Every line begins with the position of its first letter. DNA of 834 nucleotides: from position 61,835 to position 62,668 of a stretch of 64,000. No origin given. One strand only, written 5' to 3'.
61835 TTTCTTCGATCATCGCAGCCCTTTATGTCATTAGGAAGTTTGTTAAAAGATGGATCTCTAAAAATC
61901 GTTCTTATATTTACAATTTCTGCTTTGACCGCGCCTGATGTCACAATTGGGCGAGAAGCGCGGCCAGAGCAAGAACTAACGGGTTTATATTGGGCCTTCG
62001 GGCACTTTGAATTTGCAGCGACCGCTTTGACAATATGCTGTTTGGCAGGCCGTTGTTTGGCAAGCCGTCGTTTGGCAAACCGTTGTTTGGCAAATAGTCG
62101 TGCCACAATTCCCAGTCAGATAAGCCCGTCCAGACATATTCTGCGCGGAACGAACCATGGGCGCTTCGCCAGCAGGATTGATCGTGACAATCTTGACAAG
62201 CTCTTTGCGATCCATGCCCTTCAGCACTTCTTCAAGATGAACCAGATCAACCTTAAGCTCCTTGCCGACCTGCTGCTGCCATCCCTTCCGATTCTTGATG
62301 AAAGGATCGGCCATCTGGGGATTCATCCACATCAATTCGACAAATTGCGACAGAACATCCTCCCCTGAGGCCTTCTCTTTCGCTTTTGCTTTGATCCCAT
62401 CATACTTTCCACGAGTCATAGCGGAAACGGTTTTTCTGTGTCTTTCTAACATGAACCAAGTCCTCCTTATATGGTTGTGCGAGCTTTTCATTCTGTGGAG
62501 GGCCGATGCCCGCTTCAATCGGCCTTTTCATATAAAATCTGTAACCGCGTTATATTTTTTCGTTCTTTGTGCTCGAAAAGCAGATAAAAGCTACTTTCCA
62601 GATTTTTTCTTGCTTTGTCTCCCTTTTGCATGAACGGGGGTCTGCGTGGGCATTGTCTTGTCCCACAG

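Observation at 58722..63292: Orphan class II lanthipeptide-like module (XRE regulator, NHLP-leader precursor with 4x CQTT repeats, LanM) inside a mobile/defence island, with no transporter, protease or immunity genes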

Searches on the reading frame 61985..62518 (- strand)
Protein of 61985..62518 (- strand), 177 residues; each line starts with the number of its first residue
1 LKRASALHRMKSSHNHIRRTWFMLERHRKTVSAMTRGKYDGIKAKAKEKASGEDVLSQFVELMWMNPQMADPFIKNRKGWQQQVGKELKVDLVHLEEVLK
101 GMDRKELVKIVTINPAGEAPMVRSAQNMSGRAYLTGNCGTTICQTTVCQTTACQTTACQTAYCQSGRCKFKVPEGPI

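Call 3: search_protein_families(library=pfam, proteins=[window:61985-62518:-], max_evalue=0.01)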
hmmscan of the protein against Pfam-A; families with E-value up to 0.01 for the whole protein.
window:61985-62518:- (177 aa): 2 families
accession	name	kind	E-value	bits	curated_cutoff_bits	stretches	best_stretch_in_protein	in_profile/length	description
PF13885.11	Keratin_B2_2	-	0.0004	20.6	27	1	138-168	12-42/45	Keratin, high sulfur B2 protein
PF05287.17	PMG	-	0.0023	18.5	29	1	128-169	46-87/180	PMG protein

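Call 4: search_protein_families(library=ncbifam, proteins=[window:61985-62518:-], max_evalue=0.1)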
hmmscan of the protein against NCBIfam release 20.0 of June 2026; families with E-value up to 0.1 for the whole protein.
window:61985-62518:- (177 aa): 0 families

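Call 8: find_encoding_contigs(protein=window:61985-62452:-, flank=10000, max_places=8)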
Protein window:61985-62452:- (155 aa): 6 contigs read that carry it; 3 places shown.
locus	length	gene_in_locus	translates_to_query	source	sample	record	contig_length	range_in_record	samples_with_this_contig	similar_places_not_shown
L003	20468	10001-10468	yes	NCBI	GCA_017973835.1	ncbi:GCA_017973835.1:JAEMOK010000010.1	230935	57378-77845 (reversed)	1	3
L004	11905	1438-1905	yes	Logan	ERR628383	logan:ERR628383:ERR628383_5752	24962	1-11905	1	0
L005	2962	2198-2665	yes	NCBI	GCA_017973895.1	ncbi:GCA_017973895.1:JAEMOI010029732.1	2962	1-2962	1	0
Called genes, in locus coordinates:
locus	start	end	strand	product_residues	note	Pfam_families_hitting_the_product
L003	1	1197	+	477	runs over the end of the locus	PF01523:PmbA_TldD_1st, PF19290:PmbA_TldD_2nd, PF19289:PmbA_TldD_3rd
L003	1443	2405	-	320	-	PF00850:Hist_deacetyl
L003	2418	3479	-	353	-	PF00583:Acetyltransf_1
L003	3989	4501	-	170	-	-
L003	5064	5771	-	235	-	-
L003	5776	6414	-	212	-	PF01381:HTH_3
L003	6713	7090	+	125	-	-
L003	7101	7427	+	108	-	-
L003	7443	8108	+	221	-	PF13560:HTH_31 (weak), PF01381:HTH_3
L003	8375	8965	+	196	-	-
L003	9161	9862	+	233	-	PF01381:HTH_3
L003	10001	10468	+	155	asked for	-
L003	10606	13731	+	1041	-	PF13575:DUF4135, PF05147:LANC_like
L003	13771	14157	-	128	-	-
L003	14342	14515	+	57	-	-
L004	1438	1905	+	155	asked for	-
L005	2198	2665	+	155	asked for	-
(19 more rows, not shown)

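Call 9: find_homologous_proteins(query=window:61985-62452:-, max_evalue=0.01)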
Query window:61985-62452:- (155 aa): 1 proteins with E <= 0.01 among 3 candidates.
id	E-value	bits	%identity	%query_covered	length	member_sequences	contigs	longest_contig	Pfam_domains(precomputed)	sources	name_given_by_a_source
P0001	4.0e-100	350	100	100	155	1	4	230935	-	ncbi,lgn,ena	-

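Call 23: search_protein_representatives(protein=window:61985-62452:-)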
Query: 155 residues. Proteins with E-value up to 0.001 (for the whole library): 29; up to 1e-10: 8; up to 1e-30: 1. The best 29 are listed.
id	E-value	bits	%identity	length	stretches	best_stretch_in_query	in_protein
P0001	1.3e-100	349.5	100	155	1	1-155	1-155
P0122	7.6e-14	68.0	35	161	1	31-144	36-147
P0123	2.0e-13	66.6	33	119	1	32-153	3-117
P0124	2.6e-13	66.2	33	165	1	35-146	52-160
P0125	7.6e-12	61.5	31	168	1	32-143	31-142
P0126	1.5e-11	60.5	30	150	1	26-146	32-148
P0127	2.3e-11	59.9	29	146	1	33-146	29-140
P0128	7.3e-11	58.3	28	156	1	31-147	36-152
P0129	2.6e-10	56.5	30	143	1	23-151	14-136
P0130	4.0e-10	55.9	37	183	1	25-149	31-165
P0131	4.0e-09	52.7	30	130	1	28-144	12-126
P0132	1.4e-08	50.9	28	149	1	11-146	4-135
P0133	2.0e-08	50.4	22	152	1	9-143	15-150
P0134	1.2e-07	47.9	32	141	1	32-135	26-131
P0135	2.3e-07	46.9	32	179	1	33-137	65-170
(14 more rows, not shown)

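Call 32: search_protein_families(library=ncbifam, alignment_id=A1, max_evalue=10)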
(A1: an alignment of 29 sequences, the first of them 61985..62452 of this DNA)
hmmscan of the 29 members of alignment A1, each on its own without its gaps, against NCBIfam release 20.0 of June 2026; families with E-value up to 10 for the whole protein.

A. member 1, window:61985-62452:- (155 aa): 1 family
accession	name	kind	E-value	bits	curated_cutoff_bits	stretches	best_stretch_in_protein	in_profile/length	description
NF038108.1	RiPP_NF038108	subfamily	0.086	12.8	30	1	115-146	13-44/65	Cys-every-fifth RiPP peptide CefA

B. families by the number of members that match (of 29 scanned): 9 families
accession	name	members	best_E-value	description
NF038108.1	RiPP_NF038108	6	0.0033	Cys-every-fifth RiPP peptide CefA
NF033457.1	elgicin_lanti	3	0.0027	elgicin/penisin family lantibiotic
NF007226.0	PRK09644.1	2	0.035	RNA polymerase sigma factor SigM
NF038251.1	AdcR_fam_Zn_TF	1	0.12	zinc-dependent MarR family transcriptional regulator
NF041046.1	UGSC_fam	1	0.12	UGSC family (seleno)protein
TIGR04176.1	MarR_EPS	1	0.15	MarR family EPS-associated transcriptional regulator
TIGR03839.1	termin_org_P1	1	0.24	adhesin P1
NF047587.1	lipo_LIC11073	1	0.31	LIC11073 family putative lipoprotein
TIGR04210.1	bunya_NSm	1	6.7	bunyavirus nonstructural protein NSm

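Call 38: search_protein_families(library=pfam, alignment_id=A1, max_evalue=10)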
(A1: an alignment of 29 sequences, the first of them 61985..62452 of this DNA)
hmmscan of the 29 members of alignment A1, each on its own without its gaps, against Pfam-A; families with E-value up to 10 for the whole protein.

A. member 1, window:61985-62452:- (155 aa): 2 families
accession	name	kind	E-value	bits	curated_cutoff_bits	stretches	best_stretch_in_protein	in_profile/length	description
PF13885.11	Keratin_B2_2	-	0.00032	20.9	27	1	116-146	12-42/45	Keratin, high sulfur B2 protein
PF05287.17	PMG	-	0.0018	18.8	29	1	106-147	46-87/180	PMG protein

B. families by the number of members that match (of 29 scanned): 11 families
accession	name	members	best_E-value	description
PF13885.11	Keratin_B2_2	4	0.00032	Keratin, high sulfur B2 protein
PF10690.14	Myticin-prepro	2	0.76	Myticin pre-proprotein from the mussel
PF05287.17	PMG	1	0.0018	PMG protein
PF00111.32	Fer2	1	0.022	2Fe-2S iron-sulfur cluster binding domain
PF00428.24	Ribosomal_60s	1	0.049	60s Acidic ribosomal protein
PF06131.16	DUF963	1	0.082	Schizosaccharomyces pombe repeat of unknown function (DUF963)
PF06888.18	Put_Phosphatase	1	0.13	Putative Phosphatase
PF20228.3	DUF6587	1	0.2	Family of unknown function (DUF6587)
PF13085.11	Fer2_3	1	0.21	2Fe-2S iron-sulfur cluster binding domain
PF24029.1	DUF7340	1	0.35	Domain of unknown function (DUF7340)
PF02008.25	zf-CXXC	1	9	CXXC zinc finger domain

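Call 39: search_protein_families(library=padloc, proteins=[window:61985-62452:-], max_evalue=0.001)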
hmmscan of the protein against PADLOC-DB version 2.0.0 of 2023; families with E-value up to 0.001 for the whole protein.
window:61985-62452:- (155 aa): 0 families

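Call 44: find_homologous_proteins(query=A1, max_evalue=0.001)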
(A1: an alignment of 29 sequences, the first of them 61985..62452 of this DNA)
Query A1 (29 sequences) (155 aa, profile of the alignment): 12 proteins with E <= 0.001 among 567 candidates.
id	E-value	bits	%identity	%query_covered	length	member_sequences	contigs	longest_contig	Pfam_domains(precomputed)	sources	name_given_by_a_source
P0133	1.7e-35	140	23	90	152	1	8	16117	-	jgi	jgi:hypothetical protein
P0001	6.9e-35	138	100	100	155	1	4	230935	-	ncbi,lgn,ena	-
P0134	4.3e-28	116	30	63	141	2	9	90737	-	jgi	jgi:hypothetical protein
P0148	2.8e-27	113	24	65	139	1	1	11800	-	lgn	-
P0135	6.8e-26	109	30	70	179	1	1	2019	-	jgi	jgi:hypothetical protein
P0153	2.0e-25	107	31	70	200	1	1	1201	-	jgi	jgi:hypothetical protein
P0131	4.8e-25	106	32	76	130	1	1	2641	-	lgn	-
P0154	4.8e-23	99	30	65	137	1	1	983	-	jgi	jgi:hypothetical protein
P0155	6.6e-21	93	26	64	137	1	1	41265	-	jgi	jgi:hypothetical protein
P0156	6.0e-20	89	29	63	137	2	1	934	-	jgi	jgi:hypothetical protein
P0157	6.5e-20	89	25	63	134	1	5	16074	-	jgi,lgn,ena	-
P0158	3.9e-19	87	29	81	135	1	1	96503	-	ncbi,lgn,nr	ncbi:hypothetical protein R75483_06320 [Paraburkholderia domus]|nr:hypothetical protein R75483_06320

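Call 45: find_encoding_contigs(protein=P0134, flank=10000, max_places=4)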
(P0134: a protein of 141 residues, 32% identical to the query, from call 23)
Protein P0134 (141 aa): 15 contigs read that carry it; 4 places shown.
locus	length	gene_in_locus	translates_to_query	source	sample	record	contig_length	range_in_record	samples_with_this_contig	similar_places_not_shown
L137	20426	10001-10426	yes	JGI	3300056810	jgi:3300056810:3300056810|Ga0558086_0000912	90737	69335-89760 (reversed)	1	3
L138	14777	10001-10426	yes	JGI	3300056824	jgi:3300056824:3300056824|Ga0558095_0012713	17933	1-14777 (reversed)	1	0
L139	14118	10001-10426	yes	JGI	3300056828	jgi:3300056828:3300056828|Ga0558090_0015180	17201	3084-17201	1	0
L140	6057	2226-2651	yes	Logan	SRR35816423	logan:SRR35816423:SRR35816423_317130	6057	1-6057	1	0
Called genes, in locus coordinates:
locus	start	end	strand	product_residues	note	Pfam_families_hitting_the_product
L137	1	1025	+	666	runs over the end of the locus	?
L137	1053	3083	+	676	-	PF02384:N6_Mtase, PF20473:MmeI_Mtase (faint), PF07669:Eco57I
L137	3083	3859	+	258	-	-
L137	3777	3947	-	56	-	-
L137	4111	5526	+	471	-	-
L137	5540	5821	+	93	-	-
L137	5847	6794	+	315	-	PF18144:SMODS (faint), PF26305:CD_NTase_C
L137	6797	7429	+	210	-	PF18153:Cap15_CD_rec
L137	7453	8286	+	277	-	PF14355:Abi_C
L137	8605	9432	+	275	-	-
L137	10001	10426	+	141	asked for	-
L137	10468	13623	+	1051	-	PF13575:DUF4135, PF05147:LANC_like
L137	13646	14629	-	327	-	PF02899:Phage_int_SAM_1, PF00589:Phage_integrase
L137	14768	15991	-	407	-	PF02534:T4SS-DNA_transf, PF10412:TrwB_AAD_bind, PF12696:TraG-D_C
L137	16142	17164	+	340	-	PF03466:LysR_substrate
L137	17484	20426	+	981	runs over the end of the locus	PF13290:CHB_HEX_C_1, PF13287:Fn3_assoc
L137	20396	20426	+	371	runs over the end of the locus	PF07676:PD40 (faint)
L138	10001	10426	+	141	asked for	-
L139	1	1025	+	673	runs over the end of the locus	-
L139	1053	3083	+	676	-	PF02384:N6_Mtase, PF20473:MmeI_Mtase (faint), PF07669:Eco57I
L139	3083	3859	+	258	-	-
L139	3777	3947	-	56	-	-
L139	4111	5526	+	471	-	-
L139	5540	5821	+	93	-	-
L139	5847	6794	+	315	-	PF18144:SMODS (faint), PF26305:CD_NTase_C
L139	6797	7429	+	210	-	PF18153:Cap15_CD_rec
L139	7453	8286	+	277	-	PF14355:Abi_C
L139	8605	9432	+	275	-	-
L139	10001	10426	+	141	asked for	-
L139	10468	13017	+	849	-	PF13575:DUF4135, PF05147:LANC_like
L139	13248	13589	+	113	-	PF05147:LANC_like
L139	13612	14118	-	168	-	?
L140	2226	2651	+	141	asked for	-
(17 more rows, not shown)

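Call 46: find_encoding_contigs(protein=P0133, flank=10000, max_places=4)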
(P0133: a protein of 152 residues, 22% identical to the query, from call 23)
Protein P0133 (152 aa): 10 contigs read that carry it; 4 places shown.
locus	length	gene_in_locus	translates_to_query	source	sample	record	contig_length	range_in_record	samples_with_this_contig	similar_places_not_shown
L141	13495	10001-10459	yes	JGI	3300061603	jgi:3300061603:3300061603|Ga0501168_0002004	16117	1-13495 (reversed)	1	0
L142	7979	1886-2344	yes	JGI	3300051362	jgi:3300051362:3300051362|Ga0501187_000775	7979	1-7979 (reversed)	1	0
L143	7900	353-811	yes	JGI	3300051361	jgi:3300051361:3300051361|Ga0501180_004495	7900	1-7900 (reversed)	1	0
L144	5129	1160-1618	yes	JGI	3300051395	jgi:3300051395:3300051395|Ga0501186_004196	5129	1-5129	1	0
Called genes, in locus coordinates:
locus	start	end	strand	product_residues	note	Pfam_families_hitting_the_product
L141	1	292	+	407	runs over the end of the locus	-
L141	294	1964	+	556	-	PF13428:TPR_14 (faint), PF14559:TPR_19 (weak), PF04577:Glyco_transf_61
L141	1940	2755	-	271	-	PF01261:AP_endonuc_2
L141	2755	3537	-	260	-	PF01370:Epimerase (weak)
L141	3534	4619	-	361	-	PF00070:Pyr_redox (faint), PF01266:DAO, PF13450:NAD_binding_8 (faint)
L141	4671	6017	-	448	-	-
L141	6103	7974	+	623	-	PF13844:Glyco_transf_41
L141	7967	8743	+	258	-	PF13489:Methyltransf_23, PF08241:Methyltransf_11 (weak), PF08242:Methyltransf_12 (faint)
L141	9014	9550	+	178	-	PF17827:PrmC_N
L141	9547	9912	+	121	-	-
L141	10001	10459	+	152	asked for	-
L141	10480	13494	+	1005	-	?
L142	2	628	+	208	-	?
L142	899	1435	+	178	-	PF17827:PrmC_N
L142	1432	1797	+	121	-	-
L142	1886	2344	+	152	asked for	-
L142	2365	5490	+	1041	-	PF13575:DUF4135, PF05147:LANC_like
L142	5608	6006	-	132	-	PF05717:TnpB_IS66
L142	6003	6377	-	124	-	PF01527:HTH_Tnp_1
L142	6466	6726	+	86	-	PF02534:T4SS-DNA_transf, PF12696:TraG-D_C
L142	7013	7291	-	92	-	PF20016:ThsA_Macro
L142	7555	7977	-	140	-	?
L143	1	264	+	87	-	?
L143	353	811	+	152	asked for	-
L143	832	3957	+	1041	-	PF13575:DUF4135, PF05147:LANC_like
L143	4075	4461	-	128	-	PF05717:TnpB_IS66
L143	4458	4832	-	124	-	PF01527:HTH_Tnp_1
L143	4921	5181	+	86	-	PF02534:T4SS-DNA_transf, PF12696:TraG-D_C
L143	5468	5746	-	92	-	PF20016:ThsA_Macro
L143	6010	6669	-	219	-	PF21818:DUF6884 (weak)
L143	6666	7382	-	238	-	PF26468:GIY_YIG_3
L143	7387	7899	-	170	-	?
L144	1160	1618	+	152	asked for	-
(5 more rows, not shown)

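Call 47: find_encoding_contigs(protein=P0157, flank=10000, max_places=4)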
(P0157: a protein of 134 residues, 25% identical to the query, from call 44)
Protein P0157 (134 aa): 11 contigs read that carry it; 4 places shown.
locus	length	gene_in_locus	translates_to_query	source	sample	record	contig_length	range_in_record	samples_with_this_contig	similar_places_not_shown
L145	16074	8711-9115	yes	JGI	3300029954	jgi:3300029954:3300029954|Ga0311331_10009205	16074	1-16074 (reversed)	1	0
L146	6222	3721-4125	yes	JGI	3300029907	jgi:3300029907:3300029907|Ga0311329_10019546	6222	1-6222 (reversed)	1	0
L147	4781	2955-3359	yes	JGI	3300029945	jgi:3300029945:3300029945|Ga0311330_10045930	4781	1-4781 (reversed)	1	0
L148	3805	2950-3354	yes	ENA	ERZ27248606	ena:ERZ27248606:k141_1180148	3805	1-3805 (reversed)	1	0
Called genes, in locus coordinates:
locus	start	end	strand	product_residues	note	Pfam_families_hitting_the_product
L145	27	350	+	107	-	PF02694:UPF0060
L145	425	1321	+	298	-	PF01633:Choline_kinase, PF01636:APH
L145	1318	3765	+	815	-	PF00890:FAD_binding_2 (weak), PF01266:DAO, PF01946:Thi4 (weak), PF12831:FAD_oxidored (weak), PF13450:NAD_binding_8, PF16350:FAO_M, PF01571:GCV_T, PF08669:GCV_T_C, +3 more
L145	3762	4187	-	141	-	PF13411:MerR_1, PF00376:MerR, PF09278:MerR-DNA-bind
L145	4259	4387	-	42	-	-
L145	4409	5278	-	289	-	PF00800:PDT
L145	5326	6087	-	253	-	PF02348:CTP_transf_3, PF12804:NTP_transf_3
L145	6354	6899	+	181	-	PF00034:Cytochrom_C (weak)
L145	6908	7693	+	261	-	PF00459:Inositol_P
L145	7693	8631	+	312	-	PF02826:2-Hacid_dh_C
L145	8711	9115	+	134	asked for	-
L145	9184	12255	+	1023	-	PF13575:DUF4135, PF05147:LANC_like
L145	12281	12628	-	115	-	PF22381:Staph_reg_Sar_Rot (weak), PF01047:MarR, PF12802:MarR_2, PF13463:HTH_27 (weak)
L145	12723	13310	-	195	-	PF00883:Peptidase_M17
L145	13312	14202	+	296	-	-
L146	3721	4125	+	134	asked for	-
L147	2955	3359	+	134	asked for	-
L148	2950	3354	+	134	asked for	-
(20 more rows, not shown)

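Call 56: search_protein_families(library=pfam, proteins=[L137:8605-9432:+], max_evalue=0.001)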
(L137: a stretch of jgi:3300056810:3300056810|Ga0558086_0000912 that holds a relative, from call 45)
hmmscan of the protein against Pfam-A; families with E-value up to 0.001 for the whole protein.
L137:8605-9432:+ (275 aa): 0 families

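Call 60: predict_structure(alignment_id=A3)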
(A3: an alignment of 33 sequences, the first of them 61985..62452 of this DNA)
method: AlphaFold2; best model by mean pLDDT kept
length: 155 residues; sequences in the alignment: 33
mean_pLDDT: 70.1   pTM: 0.49
mean pLDDT of the five models: 70.1, 69.4, 69.1, 68.6, 68.5
residues with pLDDT >= 90: 62; 70-90: 6; 50-70: 46; < 50: 41
segments of 3 or more residues with pLDDT < 50: 108-113, 122-133, 135-143, 145-148
pLDDT, mean of each block of 10 residues (from residue 1): 54 53 64 95 94 97 96 95 95 72 53 50 47 46 49 56
secondary structure, 60 per line:
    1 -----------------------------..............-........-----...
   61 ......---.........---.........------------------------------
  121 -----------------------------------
elements in order: H30-43 H45-52 H58-66 H70-78 H82-90

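Call 66: fold_search(model_id=the predicted structure, library=pdb)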
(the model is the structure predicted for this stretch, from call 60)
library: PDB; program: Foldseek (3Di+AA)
matches with E <= 10: 84; with E <= 0.001: 0
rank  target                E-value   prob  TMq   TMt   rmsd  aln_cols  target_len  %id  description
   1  7xy0_B                2.0e+00  0.41  0.26  0.21   4.1        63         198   17  HapR Double mutant Y76F, F171C (released 2023-02-22)
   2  3iwf_A                2.0e+00  0.20  0.23  0.35   4.4        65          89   14  The Crystal Structure of the N-terminal domain of a RpiR Transcriptional Regulator from Staphylococcus epidermidis to  (released 2009-09-15)
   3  3wgh_A                2.1e+00  0.33  0.24  0.18   5.1        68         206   12  Crystal structure of RSP in complex with beta-NADH (released 2014-08-13)
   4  2ras_A                2.6e+00  0.30  0.25  0.20   4.5        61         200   10  Crystal structure of a putative tetr/acrr family transcriptional regulator (saro_0558) from novosphingobium aromaticiv (released 2007-10-16)
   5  1fc3_B                3.1e+00  0.16  0.23  0.32   5.1        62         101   10  THE CRYSTAL STRUCTURE OF TRANS-ACTIVATION DOMAIN OF THE SPORULATION RESPONSE REGULATOR, SPO0A (released 2000-11-08)
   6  8v4v_B                3.1e+00  0.08  0.18  0.12  11.2        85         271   19  Nan Regulatory Protein Full-length from Streptococcus pneumoniae (released 2024-12-04)
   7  2dmn_MODEL_1_A        3.5e+00  0.09  0.23  0.37  13.5        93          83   15  The solution structure of the homeobox domain of human homeobox protein TGIF2LX (released 2006-10-22)
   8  9dt5_D                4.1e+00  0.21  0.23  0.18   2.6        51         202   18  Crystal structure of the engineered sulfonylurea repressor CsR (L4.2-20), bound to chlorsulfuron (released 2025-10-08)
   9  6ivu_MODEL_1_B        4.1e+00  0.15  0.24  0.30   9.7        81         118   11  Solution structure of the Sigma-anti-sigma factor complex RsgI1N-SigI1C from Clostridium thermocellum (released 2019-05-15)
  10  3iwf_B                4.1e+00  0.09  0.21  0.31   5.0        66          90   12  The Crystal Structure of the N-terminal domain of a RpiR Transcriptional Regulator from Staphylococcus epidermidis to  (released 2009-09-15)
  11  9kgt_B                4.1e+00  0.08  0.20  0.06   7.0        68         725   15  Crystal structure of topoisomerase IV from Klebsiella pneumoniae in complex with DNA and BWC0977, a dual-targeting bro (released 2025-11-12)
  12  8v5f_D                4.1e+00  0.08  0.20  0.13  11.1        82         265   17  Nan Regulatory Protein Full-length from Streptococcus pneumoniae (released 2024-12-04)
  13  1fc3_A                4.4e+00  0.15  0.23  0.29   3.9        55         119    9  THE CRYSTAL STRUCTURE OF TRANS-ACTIVATION DOMAIN OF THE SPORULATION RESPONSE REGULATOR, SPO0A (released 2000-11-08)
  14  9a50_A                4.4e+00  0.08  0.18  0.12   9.1        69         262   17  Integrative model of RPSB-RPOC by crosslinking MS and deep learning (released 2024-09-18)
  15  5duk_B                4.6e+00  0.30  0.24  0.51   3.7        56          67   23  N-terminal structure of putative DNA binding transcription factor from Thermoplasmatales archaeon SCGC AB-539-N05 (released 2015-10-07)
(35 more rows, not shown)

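Call 75: search_protein_families(library=pfam, proteins=[L141:9014-9550:+, L141:9547-9912:+], max_evalue=0.05)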
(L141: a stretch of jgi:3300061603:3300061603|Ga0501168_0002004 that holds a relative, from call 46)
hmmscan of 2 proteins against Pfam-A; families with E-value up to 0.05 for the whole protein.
L141:9014-9550:+ (178 aa): 3 families
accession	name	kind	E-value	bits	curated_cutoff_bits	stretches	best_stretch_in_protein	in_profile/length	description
PF17827.6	PrmC_N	-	2.2e-10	41.4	23.4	1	8-76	3-71/71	PrmC N-terminal domain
PF13489.12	Methyltransf_23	-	0.013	15.7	27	1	105-144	12-51/164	Methyltransferase domain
PF05175.20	MTS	-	0.04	14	23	0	114-141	30-57/170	Methyltransferase small domain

L141:9547-9912:+ (121 aa): 0 families

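Call 76: search_protein_families(library=phrogs, proteins=[window:61985-62452:-], max_evalue=0.01)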
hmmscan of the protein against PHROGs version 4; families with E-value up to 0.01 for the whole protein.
window:61985-62452:- (155 aa): 0 families

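Call 89: search_protein_families(library=padloc, proteins=[L137:4111-5526:+, L137:3083-3859:+, L137:8605-9432:+], max_evalue=0.00001)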
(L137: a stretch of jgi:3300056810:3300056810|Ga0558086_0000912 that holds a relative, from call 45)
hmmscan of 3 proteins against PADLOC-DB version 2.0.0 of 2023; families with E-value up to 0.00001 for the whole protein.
L137:4111-5526:+ (471 aa): 1 family
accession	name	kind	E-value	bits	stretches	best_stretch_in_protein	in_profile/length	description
PDLC03835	DzbA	-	6.7e-29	99.4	1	81-455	5-371/393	-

L137:3083-3859:+ (258 aa): 0 families

L137:8605-9432:+ (275 aa): 0 families
